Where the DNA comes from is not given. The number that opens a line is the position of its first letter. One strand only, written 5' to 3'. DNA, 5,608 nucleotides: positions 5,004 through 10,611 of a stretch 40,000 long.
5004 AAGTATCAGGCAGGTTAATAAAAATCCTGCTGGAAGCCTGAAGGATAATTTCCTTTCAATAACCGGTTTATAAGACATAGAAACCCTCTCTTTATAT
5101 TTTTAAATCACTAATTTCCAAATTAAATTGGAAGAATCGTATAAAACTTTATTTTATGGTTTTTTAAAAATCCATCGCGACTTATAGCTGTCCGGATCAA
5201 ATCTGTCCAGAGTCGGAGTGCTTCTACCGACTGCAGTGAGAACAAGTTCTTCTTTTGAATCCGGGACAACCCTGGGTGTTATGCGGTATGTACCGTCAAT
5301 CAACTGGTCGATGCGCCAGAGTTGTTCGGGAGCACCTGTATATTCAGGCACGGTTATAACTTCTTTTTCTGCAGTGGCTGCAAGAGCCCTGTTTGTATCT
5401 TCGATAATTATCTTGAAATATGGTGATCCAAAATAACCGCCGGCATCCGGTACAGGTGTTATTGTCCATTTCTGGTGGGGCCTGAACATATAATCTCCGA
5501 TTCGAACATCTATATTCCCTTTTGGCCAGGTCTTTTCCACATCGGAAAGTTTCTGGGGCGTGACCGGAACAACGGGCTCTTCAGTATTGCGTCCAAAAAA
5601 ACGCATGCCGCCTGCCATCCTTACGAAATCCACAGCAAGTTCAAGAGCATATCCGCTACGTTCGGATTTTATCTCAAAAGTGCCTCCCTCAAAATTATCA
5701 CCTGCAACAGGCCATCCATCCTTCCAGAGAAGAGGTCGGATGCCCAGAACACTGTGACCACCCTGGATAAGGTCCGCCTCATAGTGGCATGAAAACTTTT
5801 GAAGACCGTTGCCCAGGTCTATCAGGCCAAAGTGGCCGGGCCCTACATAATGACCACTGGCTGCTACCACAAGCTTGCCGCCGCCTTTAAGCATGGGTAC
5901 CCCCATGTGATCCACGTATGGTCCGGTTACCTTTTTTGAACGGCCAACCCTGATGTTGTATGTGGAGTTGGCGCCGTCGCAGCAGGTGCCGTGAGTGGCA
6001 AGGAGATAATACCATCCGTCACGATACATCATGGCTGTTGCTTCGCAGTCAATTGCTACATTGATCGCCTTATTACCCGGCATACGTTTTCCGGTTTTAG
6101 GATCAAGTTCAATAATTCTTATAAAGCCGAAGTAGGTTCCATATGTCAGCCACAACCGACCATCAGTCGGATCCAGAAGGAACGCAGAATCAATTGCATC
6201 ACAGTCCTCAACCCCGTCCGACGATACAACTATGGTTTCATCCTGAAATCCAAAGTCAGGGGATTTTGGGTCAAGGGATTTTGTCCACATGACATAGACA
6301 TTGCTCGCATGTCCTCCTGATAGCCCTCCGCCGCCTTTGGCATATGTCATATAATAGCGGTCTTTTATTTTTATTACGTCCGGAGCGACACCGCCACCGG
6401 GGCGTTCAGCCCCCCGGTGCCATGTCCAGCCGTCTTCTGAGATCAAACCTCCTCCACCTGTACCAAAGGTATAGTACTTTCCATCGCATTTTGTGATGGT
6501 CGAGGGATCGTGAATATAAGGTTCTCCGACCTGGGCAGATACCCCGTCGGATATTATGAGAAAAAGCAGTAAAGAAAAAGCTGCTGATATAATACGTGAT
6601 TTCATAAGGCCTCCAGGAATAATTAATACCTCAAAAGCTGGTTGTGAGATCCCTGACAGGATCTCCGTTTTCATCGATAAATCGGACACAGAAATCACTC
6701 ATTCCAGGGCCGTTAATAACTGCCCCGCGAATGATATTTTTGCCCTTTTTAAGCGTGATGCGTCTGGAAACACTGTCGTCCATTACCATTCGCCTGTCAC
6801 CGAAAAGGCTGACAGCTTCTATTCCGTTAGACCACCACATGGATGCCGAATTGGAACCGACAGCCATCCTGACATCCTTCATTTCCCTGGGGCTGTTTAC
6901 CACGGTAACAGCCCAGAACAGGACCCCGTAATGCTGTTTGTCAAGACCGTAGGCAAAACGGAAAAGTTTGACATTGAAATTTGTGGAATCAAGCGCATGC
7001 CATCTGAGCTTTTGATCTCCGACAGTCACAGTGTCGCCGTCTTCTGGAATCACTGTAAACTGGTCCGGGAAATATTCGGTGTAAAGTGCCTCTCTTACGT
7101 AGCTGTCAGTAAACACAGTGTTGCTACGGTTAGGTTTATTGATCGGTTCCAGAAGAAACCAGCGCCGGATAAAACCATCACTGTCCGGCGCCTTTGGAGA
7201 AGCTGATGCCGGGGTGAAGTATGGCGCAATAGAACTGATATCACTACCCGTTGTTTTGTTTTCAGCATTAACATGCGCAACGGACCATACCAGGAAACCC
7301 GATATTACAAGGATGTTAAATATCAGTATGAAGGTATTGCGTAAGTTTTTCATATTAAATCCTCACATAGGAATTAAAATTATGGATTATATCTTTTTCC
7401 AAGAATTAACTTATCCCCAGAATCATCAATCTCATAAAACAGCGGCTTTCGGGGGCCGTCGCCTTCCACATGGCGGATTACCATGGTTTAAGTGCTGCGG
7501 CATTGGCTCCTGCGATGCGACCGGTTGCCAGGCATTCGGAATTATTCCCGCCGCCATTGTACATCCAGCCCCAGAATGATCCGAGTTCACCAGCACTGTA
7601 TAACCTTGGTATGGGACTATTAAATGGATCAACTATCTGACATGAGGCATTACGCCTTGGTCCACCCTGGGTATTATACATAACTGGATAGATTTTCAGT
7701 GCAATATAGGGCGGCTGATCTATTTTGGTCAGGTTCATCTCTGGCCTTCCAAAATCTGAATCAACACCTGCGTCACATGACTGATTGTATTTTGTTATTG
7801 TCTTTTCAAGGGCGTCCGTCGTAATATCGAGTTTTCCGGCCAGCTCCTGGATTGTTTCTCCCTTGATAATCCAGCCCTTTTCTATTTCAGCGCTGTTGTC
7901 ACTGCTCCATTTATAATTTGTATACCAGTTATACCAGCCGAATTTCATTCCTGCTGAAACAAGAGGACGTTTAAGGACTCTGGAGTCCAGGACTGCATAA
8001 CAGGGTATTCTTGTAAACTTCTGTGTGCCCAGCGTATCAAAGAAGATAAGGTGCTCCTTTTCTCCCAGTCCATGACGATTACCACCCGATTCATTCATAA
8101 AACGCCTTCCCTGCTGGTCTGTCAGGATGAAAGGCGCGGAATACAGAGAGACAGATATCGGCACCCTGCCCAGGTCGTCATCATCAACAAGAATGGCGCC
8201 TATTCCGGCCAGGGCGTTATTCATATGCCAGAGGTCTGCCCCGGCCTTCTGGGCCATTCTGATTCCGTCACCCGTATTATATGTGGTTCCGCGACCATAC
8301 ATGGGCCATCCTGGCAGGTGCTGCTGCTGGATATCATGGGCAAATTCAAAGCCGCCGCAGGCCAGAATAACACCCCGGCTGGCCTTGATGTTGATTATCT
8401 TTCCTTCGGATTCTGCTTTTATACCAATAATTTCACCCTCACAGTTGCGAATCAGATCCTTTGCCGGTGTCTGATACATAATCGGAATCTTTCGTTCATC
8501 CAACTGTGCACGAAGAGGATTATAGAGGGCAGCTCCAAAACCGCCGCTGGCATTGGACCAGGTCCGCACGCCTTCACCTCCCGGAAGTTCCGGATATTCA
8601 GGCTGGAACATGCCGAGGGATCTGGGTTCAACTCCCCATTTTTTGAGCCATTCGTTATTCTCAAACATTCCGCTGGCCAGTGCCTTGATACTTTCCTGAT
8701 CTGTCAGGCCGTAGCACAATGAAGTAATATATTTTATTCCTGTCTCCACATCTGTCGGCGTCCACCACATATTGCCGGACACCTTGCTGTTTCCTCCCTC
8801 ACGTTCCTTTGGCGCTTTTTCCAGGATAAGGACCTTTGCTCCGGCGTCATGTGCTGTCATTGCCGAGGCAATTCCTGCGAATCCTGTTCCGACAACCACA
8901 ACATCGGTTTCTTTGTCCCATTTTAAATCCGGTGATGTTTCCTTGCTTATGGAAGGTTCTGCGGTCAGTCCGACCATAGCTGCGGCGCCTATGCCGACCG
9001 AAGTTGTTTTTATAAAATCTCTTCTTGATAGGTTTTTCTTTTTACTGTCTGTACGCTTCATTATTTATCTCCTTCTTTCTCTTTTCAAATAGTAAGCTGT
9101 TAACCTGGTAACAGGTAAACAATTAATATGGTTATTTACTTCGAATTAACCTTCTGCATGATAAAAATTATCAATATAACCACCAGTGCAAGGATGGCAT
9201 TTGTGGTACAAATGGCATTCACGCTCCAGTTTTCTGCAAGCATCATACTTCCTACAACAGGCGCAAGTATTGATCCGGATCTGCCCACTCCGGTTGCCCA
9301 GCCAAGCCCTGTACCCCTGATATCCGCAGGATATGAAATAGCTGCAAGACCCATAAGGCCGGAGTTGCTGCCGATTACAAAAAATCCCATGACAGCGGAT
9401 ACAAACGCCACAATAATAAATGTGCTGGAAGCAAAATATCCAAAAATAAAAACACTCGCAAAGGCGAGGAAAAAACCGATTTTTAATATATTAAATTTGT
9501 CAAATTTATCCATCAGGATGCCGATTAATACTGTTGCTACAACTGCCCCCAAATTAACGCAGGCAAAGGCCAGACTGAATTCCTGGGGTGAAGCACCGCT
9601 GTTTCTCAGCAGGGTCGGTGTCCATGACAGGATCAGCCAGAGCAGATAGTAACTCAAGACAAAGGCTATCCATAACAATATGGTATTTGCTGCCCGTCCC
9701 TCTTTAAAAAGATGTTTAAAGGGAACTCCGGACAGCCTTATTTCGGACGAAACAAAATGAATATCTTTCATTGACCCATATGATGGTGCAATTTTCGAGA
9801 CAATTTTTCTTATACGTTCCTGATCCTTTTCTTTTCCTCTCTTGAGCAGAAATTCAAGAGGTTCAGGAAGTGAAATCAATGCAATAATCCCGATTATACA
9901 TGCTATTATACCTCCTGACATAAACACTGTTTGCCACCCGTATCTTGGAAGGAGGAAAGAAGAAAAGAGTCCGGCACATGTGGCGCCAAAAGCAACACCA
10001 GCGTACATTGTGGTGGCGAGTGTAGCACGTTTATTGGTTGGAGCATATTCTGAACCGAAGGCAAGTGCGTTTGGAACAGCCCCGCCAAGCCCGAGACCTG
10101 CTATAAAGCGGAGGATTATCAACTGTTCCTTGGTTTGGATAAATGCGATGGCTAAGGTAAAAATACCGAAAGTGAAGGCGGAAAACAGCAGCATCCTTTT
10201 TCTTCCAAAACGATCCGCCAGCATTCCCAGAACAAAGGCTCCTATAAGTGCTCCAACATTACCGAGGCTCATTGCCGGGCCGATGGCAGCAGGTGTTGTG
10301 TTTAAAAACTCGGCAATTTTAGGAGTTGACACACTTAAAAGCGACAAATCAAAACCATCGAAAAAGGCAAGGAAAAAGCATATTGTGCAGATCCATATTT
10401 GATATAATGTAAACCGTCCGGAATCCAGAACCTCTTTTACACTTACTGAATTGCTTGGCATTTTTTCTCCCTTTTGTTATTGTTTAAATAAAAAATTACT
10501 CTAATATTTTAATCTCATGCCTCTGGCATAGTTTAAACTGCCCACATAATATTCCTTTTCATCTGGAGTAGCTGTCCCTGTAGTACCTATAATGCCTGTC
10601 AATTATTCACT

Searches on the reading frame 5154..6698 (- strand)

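Call 66: search_protein_families(library=pfam, proteins=[window:5154-6698:-], max_evalue=0.001)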
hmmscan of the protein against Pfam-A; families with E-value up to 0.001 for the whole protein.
window:5154-6698:- (514 aa): 2 families
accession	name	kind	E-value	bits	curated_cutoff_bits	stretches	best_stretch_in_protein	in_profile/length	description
PF04616.20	Glyco_hydro_43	-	1.2e-23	84.4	32.2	1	91-330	59-288/288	Glycosyl hydrolases family 43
PF14200.12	RicinB_lectin_2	-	6e-07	30.5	25.6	1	408-476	2-67/89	Ricin-type beta-trefoil lectin domain-like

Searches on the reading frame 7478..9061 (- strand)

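Call 66: search_protein_families(library=pfam, proteins=[window:7478-9061:-], max_evalue=0.001)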
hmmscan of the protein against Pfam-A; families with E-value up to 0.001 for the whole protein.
window:7478-9061:- (527 aa): 9 families
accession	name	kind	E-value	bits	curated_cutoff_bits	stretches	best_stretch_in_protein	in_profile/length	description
PF00890.30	FAD_binding_2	-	2.6e-42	145.9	20.4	1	53-507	1-413/414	FAD binding domain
PF01266.30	DAO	-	2.9e-09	37.4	27.9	1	53-254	1-224/353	FAD dependent oxidoreductase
PF03486.20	HI0933_like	-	6.7e-08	32.7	50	1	53-85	2-34/244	HI0933-like protein Rossmann domain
PF12831.13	FAD_oxidored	-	4.5e-07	29.9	27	1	53-107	1-53/416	FAD dependent oxidoreductase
PF07992.20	Pyr_redox_2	-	7.5e-05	22.7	26.1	1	53-85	2-31/291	Pyridine nucleotide-disulphide oxidoreductase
PF01262.27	AlaDh_PNT_C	-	0.0003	20.7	23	1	52-95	29-72/214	Alanine dehydrogenase/PNT, C-terminal domain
PF13450.12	NAD_binding_8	-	0.00068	20.3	21.9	0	56-85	1-30/68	NAD(P)-binding Rossmann-like domain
PF01134.28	GIDA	-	0.00096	18.7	22.1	0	53-82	1-30/391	Glucose inhibited division protein A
PF10518.14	TAT_signal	-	0.00099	19.4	22.7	0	10-29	1-20/21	TAT (twin-arginine translocation) pathway signal sequence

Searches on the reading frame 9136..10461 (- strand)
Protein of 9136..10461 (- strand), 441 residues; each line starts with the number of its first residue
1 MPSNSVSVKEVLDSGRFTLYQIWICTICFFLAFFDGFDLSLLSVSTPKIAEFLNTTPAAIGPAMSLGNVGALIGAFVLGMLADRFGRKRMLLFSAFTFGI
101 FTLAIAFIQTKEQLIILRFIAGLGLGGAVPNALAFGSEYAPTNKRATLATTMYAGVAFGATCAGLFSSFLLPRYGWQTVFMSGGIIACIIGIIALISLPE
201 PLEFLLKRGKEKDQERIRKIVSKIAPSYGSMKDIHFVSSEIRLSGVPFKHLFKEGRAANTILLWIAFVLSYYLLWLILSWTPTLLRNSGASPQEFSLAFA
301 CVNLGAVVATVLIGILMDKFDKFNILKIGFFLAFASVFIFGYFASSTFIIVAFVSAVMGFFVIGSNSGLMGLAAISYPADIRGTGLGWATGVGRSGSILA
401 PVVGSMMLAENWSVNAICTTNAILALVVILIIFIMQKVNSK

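Call 66: search_protein_families(library=pfam, proteins=[window:9136-10461:-], max_evalue=0.001)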
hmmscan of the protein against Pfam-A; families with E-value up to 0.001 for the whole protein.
window:9136-10461:- (441 aa): 2 families
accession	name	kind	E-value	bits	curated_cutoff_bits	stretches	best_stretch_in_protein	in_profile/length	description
PF07690.21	MFS_1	-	8.4e-49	166.8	33.4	2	29-284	2-228/347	Major Facilitator Superfamily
PF00083.30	Sugar_tr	-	5e-28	98.6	22.3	1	60-434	48-435/452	Sugar (and other) transporter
